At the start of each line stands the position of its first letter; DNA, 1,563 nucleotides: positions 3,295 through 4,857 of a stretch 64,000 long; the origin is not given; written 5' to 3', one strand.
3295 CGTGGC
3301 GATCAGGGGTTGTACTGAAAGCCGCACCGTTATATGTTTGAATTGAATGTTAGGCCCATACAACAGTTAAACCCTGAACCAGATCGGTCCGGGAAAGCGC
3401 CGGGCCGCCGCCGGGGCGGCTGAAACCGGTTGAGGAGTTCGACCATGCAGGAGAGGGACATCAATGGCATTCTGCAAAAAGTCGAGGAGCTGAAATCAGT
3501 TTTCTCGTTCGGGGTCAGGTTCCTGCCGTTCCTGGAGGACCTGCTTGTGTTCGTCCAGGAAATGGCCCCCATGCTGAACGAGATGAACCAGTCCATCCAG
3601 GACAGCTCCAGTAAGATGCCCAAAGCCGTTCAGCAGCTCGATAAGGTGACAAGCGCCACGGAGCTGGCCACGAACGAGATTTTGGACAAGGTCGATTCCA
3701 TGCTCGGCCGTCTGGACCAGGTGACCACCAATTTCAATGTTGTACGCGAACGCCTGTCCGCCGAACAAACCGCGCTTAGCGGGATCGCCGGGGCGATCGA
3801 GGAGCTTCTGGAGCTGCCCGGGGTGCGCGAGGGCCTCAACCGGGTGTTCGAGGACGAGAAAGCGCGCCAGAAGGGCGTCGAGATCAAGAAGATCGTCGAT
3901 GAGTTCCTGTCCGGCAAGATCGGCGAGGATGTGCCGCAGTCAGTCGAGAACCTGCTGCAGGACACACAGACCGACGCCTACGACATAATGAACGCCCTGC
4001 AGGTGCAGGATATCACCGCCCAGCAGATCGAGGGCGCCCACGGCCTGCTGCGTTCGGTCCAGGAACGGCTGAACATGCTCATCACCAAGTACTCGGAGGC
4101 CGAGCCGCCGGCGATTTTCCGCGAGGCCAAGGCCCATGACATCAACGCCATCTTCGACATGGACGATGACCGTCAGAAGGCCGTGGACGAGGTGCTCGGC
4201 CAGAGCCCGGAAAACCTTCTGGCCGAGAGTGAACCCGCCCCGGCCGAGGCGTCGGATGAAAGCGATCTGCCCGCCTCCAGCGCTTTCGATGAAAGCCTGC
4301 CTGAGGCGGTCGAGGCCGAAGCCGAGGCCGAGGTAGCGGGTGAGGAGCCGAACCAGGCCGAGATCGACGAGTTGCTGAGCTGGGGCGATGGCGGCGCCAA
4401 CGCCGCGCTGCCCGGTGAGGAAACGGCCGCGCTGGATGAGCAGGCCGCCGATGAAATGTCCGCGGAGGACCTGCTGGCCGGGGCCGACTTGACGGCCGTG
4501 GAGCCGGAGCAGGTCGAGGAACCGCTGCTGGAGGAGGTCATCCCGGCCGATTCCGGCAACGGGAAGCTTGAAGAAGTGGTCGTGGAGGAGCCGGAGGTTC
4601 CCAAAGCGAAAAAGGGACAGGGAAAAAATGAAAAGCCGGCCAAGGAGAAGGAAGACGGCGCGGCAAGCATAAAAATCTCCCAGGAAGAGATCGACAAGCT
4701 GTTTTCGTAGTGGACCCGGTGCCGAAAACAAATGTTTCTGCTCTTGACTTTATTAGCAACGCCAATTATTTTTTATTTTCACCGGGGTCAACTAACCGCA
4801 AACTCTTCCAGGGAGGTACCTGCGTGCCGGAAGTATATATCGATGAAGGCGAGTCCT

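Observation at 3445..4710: Orphan CheZ-like phosphatase with duplicated CheY-binding-type C-terminal peptide, far from any chemotaxis operon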

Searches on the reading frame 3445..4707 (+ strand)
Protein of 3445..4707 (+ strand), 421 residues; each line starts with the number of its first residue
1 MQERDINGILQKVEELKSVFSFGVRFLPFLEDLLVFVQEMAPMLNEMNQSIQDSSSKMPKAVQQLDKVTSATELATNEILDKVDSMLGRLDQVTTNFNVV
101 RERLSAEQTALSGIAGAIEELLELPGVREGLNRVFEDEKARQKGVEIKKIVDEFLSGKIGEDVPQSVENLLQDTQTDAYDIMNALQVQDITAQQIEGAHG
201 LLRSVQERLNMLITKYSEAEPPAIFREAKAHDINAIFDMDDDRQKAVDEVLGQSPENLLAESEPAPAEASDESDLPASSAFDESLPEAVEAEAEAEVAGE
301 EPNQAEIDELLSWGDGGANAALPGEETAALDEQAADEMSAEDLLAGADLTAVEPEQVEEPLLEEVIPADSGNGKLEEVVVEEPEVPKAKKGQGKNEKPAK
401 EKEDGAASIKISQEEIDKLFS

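Call 3: search_protein_families(library=pfam, proteins=[window:3445-4707:+], max_evalue=10)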
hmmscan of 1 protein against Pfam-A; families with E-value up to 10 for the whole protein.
window:3445-4707:+ (421 aa): 14 families
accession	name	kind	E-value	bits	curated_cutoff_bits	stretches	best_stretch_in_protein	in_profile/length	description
PF04344.18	CheZ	-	1.5e-05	25.5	30.7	2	47-105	23-81/203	Chemotaxis phosphatase, CheZ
PF02970.22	TBCA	-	0.0025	18.5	30.3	2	40-73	50-83/99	Tubulin binding cofactor A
PF00669.25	Flagellin_N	-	0.01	16.3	26.6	1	45-124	8-91/139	Bacterial flagellin N-terminal helical region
PF13012.11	MitMem_reg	-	0.068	13.5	26.6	1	40-95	23-78/113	Maintenance of mitochondrial structure and function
PF12787.12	EcsC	-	0.076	13.1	30.4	1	45-125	38-118/240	EcsC protein family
PF10046.14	BLOC1_2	-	0.1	13.4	33.4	1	38-73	58-92/96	Biogenesis of lysosome-related organelles complex-1 subunit 2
PF22694.1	CtpB_N-like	-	0.13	13.2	27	1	46-85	19-58/85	Activating protease CtpB N-terminal domain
PF07167.19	PhaC_N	-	0.19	11.8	23.7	1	41-121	13-94/173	Poly-beta-hydroxybutyrate polymerase (PhaC) N-terminus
PF06103.16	DUF948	-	0.21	12.2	37.2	1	35-100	12-80/89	Bacterial protein of unknown function (DUF948)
PF00804.31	Syntaxin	-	0.31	11.2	26.7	1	39-110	16-86/157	Syntaxin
PF07889.17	DUF1664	-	0.34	11.4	34.6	1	36-106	42-112/124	Protein of unknown function (DUF1664)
PF04136.21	COG3_N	-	0.34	11.3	27.9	1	63-123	11-70/147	Conserved oligomeric Golgi complex subunit 3, N-terminal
PF08651.15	DASH_Duo1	-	0.43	10.9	25.4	1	44-82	9-46/74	DASH complex subunit Duo1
PF06825.17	HSBP1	-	4.9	7.5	28.6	1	76-92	22-38/51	Heat shock factor binding protein 1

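Call 4: search_protein_families(library=ncbifam, proteins=[window:3445-4707:+], max_evalue=10)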
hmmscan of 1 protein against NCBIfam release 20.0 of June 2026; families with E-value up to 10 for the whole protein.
window:3445-4707:+ (421 aa): 6 families
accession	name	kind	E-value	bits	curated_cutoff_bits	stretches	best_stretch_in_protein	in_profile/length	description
NF008368.0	PRK11166.1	equivalog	0.00018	21.4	257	2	47-103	39-95/217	protein phosphatase CheZ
NF047515.1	SpiroCoCo_C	equivalog_domain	0.0027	16.9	125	1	43-124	174-257/313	SpiroCoCo family coiled-coil protein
NF003413.0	PRK04778.1-7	equivalog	0.026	12.9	556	1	38-219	304-500/564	septation ring formation regulator EzrA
NF053563.1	Rkd4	equivalog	0.032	12.4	860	2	31-134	293-396/747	arcadin-4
TIGR00996.1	Mtu_fam_mce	paralog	0.21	10.8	140.5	1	37-78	236-277/291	MCE family protein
NF041271.1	Phos_CheZ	equivalog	4.6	6.7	350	1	60-213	75-202/242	protein phosphatase CheZ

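Call 5: search_solved_structures(query=window:3445-4707:+, max_evalue=10, show_alignments=3)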
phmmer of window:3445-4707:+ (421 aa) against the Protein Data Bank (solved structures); distinct sequences matched with E-value up to 10: 7.
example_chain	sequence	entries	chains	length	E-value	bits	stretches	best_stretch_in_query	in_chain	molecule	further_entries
7avh_A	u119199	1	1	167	8.1e-06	28.8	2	149-190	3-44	LPXTG cell wall surface protein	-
7avk_A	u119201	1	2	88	0.13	15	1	149-188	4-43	LPXTG cell wall surface protein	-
7avj_A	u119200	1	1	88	0.31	13.7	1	151-189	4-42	LPXTG cell wall surface protein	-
5evm_A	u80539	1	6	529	1.4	11.6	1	39-100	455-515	Fusion glycoprotein F0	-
8dmj_A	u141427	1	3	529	1.7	11.3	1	39-97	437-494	Fusion glycoprotein F0,Fusion glycoprotein F1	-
8do4_A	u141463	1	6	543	1.8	11.2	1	39-97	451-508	Fusion glycoprotein F0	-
9lng_B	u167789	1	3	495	2.4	10.8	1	39-95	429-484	Fusion glycoprotein F0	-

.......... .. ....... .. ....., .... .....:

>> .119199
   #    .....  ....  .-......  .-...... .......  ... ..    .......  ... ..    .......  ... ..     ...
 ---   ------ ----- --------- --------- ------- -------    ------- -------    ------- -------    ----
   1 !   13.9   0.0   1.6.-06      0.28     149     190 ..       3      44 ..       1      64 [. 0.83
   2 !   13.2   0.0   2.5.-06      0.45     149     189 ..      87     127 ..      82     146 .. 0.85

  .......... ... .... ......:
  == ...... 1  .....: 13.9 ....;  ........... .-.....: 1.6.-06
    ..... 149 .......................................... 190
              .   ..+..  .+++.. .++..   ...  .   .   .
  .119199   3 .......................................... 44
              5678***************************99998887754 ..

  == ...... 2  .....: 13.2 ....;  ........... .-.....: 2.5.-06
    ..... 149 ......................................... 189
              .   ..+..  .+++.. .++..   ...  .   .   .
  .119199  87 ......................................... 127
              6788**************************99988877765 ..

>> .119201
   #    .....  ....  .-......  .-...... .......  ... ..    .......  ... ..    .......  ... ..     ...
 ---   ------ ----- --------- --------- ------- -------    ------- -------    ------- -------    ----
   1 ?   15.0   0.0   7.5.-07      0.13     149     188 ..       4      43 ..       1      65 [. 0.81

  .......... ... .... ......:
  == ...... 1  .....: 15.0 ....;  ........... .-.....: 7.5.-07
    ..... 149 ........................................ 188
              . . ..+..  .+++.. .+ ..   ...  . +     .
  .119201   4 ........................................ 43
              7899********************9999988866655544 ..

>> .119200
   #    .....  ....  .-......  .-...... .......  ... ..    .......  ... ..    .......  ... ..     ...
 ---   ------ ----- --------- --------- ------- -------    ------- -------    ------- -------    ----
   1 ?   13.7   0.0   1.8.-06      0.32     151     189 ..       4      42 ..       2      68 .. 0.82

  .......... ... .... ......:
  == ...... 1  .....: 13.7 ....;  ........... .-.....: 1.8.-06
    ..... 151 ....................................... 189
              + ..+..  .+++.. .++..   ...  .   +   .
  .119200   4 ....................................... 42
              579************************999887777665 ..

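Call 6: find_homologous_proteins(query=window:3445-4707:+, max_evalue=0.001)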
Query window:3445-4707:+ (421 aa): 390 proteins with E <= 0.001 among 8000 candidates; the best 120 are listed.
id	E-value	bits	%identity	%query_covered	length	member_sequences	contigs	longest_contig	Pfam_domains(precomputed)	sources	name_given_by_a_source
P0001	9.6e-257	870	100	100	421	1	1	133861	PF04344.19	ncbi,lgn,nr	ncbi:hypothetical protein LLH00_16690 [bacterium]|nr:hypothetical protein [bacterium]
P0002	2.6e-213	727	85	100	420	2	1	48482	PF04344.19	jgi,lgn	-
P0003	2.5e-155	536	66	100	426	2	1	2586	PF04344.19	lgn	-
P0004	4.5e-155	535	67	100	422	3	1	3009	-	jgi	-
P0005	1.0e-154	534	67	100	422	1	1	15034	PF04344.19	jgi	-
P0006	1.3e-153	530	65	100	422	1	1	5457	-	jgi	jgi:hypothetical protein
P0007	1.4e-122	428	59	100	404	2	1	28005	PF04344.19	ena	-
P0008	5.2e-118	413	54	100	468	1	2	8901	PF04344.19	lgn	-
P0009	1.3e-114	402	55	100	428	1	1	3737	PF04344.19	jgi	jgi:hypothetical protein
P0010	9.6e-93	330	56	74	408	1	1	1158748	-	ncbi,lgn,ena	-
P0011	2.8e-89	318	46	100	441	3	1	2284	-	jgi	jgi:hypothetical protein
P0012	6.3e-89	317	50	78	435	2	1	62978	-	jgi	-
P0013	2.0e-88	316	50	86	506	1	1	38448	PF04344.19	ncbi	-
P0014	1.7e-87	312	58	65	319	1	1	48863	PF04344.19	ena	-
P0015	2.9e-85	305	52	82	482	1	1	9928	-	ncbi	ncbi:MAG: hypothetical protein V1794_09735, partial [Candidatus Glassbacteria bacterium]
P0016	1.9e-84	302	44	100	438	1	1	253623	-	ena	-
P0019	2.1e-75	273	59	53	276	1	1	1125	PF04344.19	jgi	-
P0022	2.3e-37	148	36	65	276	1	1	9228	PF04344.19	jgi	jgi:chemotaxis regulatin CheY-phosphate phosphatase CheZ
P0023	1.6e-35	142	36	75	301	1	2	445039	PF04344.19,PF06103.17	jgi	jgi:chemotaxis regulatin CheY-phosphate phosphatase CheZ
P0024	5.9e-35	140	39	60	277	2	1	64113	PF04344.19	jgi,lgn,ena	-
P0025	7.4e-35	139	38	60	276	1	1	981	PF04344.19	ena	-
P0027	6.2e-34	136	34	60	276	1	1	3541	PF04344.19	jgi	jgi:chemotaxis regulatin CheY-phosphate phosphatase CheZ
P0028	1.3e-33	135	35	75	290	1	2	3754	PF04344.19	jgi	-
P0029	2.1e-33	135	38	60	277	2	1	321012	PF04344.19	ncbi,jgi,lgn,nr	ncbi:MAG TPA: hypothetical protein VLX91_02680 [Candidatus Acidoferrales bacterium]|nr:hypothetical 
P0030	1.3e-32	132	35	65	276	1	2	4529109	PF04344.19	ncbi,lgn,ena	-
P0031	1.6e-32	132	40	56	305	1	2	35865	PF04344.19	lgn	-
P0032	2.0e-32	131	34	76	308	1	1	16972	PF04344.19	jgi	-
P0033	3.7e-32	130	36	60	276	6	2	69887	PF04344.19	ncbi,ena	-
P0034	4.1e-32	130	38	65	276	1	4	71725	PF04344.19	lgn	-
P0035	5.5e-32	130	41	54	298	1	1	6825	PF04344.19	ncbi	ncbi:MAG: protein phosphatase CheZ [Candidatus Kapaibacteriota bacterium]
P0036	5.6e-32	130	36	60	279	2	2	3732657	PF04344.19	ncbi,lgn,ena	-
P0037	7.5e-32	129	37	61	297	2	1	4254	PF04344.19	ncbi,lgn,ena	-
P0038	8.0e-32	129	42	52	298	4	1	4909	PF04344.19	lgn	-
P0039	1.1e-31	129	34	74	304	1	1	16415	PF04344.19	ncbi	-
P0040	3.3e-31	127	32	74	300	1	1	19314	PF04344.19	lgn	-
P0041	3.6e-31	127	33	74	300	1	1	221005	PF04344.19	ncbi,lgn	-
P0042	4.6e-31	127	33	74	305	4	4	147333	PF04344.19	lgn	-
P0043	9.7e-31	126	39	53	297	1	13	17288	PF04344.19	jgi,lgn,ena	jgi:chemotaxis regulatin CheY-phosphate phosphatase CheZ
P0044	1.0e-30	126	39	53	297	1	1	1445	PF04344.19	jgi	jgi:chemotaxis regulatin CheY-phosphate phosphatase CheZ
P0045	1.0e-30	126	39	53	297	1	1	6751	PF04344.19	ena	-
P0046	1.1e-30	126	39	53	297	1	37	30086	PF04344.19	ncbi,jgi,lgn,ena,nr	ncbi:hypothetical protein D9V87_10525 [Bacteroidetes/Chlorobi group bacterium MS-B_bin-24]|jgi:chemo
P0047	1.2e-30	125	40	51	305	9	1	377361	PF04344.19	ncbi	ncbi:MAG: hypothetical protein ACP5RR_02985 [Candidatus Kapaibacteriota bacterium]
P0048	1.4e-30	125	33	74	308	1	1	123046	PF04344.19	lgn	-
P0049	1.6e-30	125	35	60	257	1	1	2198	PF04344.19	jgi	jgi:chemotaxis regulatin CheY-phosphate phosphatase CheZ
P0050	2.0e-30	125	40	51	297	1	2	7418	PF04344.19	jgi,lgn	jgi:chemotaxis regulatin CheY-phosphate phosphatase CheZ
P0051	2.0e-30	125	40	51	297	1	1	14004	PF04344.19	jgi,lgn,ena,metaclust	metaclust:\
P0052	2.5e-30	124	40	51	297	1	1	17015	PF04344.19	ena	-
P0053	2.5e-30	124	40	51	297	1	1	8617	PF04344.19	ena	-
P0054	3.0e-30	124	32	76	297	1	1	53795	PF04344.19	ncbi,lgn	-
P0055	3.6e-30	124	38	52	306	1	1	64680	PF04344.19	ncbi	ncbi:MAG: hypothetical protein ACUVQ1_04415 [Candidatus Kapaibacteriales bacterium]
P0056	6.4e-30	123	40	51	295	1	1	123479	PF04344.19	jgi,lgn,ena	-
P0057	6.4e-30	123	39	52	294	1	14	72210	PF04344.19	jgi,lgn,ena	-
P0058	7.8e-30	123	36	53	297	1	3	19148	PF04344.19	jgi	jgi:chemotaxis regulatin CheY-phosphate phosphatase CheZ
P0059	8.0e-30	123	40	51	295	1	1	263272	PF04344.19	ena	-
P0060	9.4e-30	123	35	60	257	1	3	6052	PF04344.19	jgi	jgi:chemotaxis regulatin CheY-phosphate phosphatase CheZ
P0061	1.1e-29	122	39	52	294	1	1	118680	PF04344.19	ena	-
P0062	1.1e-29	122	40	50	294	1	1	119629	PF04344.19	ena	-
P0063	1.1e-29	122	40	50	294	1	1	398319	PF04344.19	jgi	-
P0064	1.2e-29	122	37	51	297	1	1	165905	PF04344.19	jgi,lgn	jgi:chemotaxis regulatin CheY-phosphate phosphatase CheZ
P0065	1.5e-29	122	37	51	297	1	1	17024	PF04344.19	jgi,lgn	jgi:chemotaxis regulatin CheY-phosphate phosphatase CheZ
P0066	1.7e-29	122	37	51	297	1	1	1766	PF04344.19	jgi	jgi:chemotaxis regulatin CheY-phosphate phosphatase CheZ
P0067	2.1e-29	121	37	51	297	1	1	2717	PF04344.19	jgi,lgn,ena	jgi:chemotaxis regulatin CheY-phosphate phosphatase CheZ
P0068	2.1e-29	121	36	54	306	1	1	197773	PF04344.19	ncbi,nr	ncbi:MAG: protein phosphatase CheZ [Ignavibacteria bacterium]|nr:protein phosphatase CheZ [Ignavibac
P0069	2.7e-29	121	38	51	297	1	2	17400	PF04344.19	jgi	-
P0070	2.7e-29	121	37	51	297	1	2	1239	PF04344.19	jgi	-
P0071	3.2e-29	121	37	51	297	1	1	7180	PF04344.19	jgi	-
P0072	3.2e-29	121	38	51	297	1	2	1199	PF04344.19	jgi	jgi:hypothetical protein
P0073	3.6e-29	121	37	60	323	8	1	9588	PF04344.19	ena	-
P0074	3.7e-29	121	37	51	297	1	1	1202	PF04344.19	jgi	jgi:chemotaxis regulatin CheY-phosphate phosphatase CheZ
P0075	3.8e-29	121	37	51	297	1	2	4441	PF04344.19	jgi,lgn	jgi:chemotaxis regulatin CheY-phosphate phosphatase CheZ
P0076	6.3e-29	120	34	60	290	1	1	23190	PF04344.19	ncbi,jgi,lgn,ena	-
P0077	7.7e-29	119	37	51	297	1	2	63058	PF04344.19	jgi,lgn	jgi:chemotaxis regulatin CheY-phosphate phosphatase CheZ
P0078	9.8e-29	119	39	50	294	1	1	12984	PF04344.19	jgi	-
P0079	1.1e-28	119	37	50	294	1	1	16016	PF04344.19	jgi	-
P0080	1.1e-28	119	36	60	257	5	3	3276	PF04344.19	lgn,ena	-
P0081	2.4e-28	118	34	60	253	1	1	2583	PF04344.19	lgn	-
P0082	3.1e-28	118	33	84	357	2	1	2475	PF04344.19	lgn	-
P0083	3.2e-28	117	37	50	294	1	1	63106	PF04344.19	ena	-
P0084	3.4e-28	117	34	60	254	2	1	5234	PF04344.19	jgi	jgi:chemotaxis regulatin CheY-phosphate phosphatase CheZ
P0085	3.9e-28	117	31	75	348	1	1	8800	PF04344.19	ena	-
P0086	4.0e-28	117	33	61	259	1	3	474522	PF04344.19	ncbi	-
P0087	4.3e-28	117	36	60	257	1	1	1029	PF04344.19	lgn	-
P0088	7.9e-28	116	33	65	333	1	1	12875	PF04344.19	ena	-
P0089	9.4e-28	116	30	72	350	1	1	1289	PF04344.19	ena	-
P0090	1.1e-27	116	35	61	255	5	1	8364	PF04344.19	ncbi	-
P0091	1.1e-27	116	32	77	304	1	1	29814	PF04344.19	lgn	-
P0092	1.1e-27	116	34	59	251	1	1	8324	PF04344.19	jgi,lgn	jgi:chemotaxis regulatin CheY-phosphate phosphatase CheZ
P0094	1.8e-27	115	29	76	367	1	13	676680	PF04344.19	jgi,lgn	jgi:chemotaxis regulatin CheY-phosphate phosphatase CheZ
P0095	2.5e-27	115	32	67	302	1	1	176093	PF04344.19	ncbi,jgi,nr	ncbi:hypothetical protein D9V84_06620 [Bacteroidetes/Chlorobi group bacterium Naka2016]|jgi:chemotax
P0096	2.8e-27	114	35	52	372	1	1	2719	PF04344.19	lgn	-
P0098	3.4e-27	114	38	57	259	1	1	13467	PF04344.19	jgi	jgi:chemotaxis regulatin CheY-phosphate phosphatase CheZ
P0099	3.4e-27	114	35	52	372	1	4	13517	PF04344.19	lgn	-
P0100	7.6e-27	113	34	60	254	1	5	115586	PF28017.1,PF04344.19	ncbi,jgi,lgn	ncbi:MAG: protein phosphatase CheZ [Ignavibacteria bacterium]|jgi:chemotaxis regulatin CheY-phosphat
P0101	1.1e-26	112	31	88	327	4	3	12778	PF04344.19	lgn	-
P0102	1.4e-26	112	32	67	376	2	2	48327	PF04344.19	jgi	jgi:chemotaxis regulatin CheY-phosphate phosphatase CheZ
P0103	1.5e-26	112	34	59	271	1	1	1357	PF04344.19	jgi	jgi:chemotaxis regulatin CheY-phosphate phosphatase CheZ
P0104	1.5e-26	112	34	66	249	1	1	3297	PF04344.19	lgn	-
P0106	3.7e-26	111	33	59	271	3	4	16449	PF04344.19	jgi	jgi:chemotaxis regulatin CheY-phosphate phosphatase CheZ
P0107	5.2e-26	110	32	73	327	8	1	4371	PF04344.19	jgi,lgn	jgi:chemotaxis regulatin CheY-phosphate phosphatase CheZ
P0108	5.9e-26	110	31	81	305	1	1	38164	PF04344.19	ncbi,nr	ncbi:MAG: protein phosphatase CheZ [Ignavibacteria bacterium]|nr:protein phosphatase CheZ [Ignavibac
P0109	1.1e-25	109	35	52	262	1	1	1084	PF04344.19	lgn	-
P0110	1.3e-25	109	33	60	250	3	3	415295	PF28017.1,PF04344.19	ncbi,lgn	ncbi:MAG: protein phosphatase CheZ [Bacteroidota bacterium]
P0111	1.4e-25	109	33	60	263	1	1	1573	PF28017.1,PF04344.19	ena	-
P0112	1.6e-25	109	34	58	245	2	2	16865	PF04344.19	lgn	-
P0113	2.4e-25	108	32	58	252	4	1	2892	PF04344.19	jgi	jgi:chemotaxis regulatin CheY-phosphate phosphatase CheZ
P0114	3.3e-25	108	34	52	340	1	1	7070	PF04344.19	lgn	-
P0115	3.5e-25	107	33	75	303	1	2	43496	PF04344.19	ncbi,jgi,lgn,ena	-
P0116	3.6e-25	107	32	60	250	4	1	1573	PF04344.19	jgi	-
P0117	4.1e-25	107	34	52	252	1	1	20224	PF04344.19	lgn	-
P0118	5.0e-25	107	33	58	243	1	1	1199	PF04344.19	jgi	-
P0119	6.5e-25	107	35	59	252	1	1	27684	PF04344.19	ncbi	-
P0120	7.1e-25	106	31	60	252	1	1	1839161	PF04344.19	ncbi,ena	-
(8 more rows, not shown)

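Call 8: find_encoding_contigs(protein=P0001, flank=10000, max_places=4)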
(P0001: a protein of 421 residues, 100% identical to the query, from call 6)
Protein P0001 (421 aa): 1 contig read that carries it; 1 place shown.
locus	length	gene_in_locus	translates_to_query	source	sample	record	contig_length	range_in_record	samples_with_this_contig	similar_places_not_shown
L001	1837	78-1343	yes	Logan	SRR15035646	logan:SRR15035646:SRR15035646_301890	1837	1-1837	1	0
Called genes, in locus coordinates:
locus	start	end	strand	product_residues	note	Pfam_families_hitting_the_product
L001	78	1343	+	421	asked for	PF04344:CheZ (faint)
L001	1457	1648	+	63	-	PF01165:Ribosomal_S21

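Call 15: search_protein_representatives(protein=window:3445-4707:+)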
Query: 421 residues. Proteins with E-value up to 0.001 (for the whole library): 465; up to 1e-10: 303; up to 1e-30: 22. The best 150 are listed.
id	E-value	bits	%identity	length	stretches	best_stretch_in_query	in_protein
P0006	4.2e-154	530.0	71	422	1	1-420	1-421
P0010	3.0e-93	329.8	52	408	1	1-420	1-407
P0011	8.9e-90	318.3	51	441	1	1-420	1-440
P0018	2.3e-80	287.4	49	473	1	1-415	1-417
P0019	6.8e-76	272.6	59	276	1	1-226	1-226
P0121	4.1e-75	270.1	52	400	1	1-295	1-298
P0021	1.6e-64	235.2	60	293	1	1-232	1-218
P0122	1.1e-59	219.3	57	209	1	1-181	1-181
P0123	2.6e-56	208.2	62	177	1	1-173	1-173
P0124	6.7e-54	200.3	47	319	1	1-303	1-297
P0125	4.2e-45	171.3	43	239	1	3-251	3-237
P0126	4.7e-43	164.6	90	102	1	1-92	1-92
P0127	8.7e-37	144.0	40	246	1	1-254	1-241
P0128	1.1e-36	143.6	39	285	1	2-278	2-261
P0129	4.9e-36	141.5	36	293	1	2-278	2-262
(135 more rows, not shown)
